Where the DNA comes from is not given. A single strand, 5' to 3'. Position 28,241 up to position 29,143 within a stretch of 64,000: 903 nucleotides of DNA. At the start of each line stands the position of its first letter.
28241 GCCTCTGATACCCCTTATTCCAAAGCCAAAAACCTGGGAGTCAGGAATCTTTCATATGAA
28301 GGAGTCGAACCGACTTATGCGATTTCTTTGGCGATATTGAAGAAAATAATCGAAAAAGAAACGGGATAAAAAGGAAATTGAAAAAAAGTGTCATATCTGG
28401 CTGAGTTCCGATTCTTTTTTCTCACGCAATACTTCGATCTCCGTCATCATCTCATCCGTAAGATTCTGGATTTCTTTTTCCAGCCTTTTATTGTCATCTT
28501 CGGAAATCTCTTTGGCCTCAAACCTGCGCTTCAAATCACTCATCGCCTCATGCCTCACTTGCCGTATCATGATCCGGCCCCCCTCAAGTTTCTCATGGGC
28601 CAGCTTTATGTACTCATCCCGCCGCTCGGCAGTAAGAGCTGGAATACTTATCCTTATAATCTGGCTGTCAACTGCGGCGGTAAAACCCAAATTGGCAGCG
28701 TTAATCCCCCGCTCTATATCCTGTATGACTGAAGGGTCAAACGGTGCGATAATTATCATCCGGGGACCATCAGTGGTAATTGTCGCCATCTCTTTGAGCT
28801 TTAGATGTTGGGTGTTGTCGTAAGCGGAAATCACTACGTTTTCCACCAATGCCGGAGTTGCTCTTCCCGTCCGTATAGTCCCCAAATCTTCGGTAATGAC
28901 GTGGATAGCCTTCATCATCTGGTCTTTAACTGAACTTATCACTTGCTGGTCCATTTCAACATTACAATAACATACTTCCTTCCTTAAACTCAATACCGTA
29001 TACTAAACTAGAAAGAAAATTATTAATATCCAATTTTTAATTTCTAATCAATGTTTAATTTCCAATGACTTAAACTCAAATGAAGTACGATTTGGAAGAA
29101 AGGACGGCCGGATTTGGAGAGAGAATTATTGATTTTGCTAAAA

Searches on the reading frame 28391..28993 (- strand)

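Call 36: search_protein_families(library=pfam, proteins=[window:28391-28993:-], max_evalue=0.01)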
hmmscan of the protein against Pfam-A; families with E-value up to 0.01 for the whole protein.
window:28391-28993:- (200 aa): 1 family
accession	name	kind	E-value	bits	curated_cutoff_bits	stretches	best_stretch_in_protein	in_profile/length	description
PF01765.24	RRF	-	3.7e-50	170.4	29.7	1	34-197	2-163/164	Ribosome recycling factor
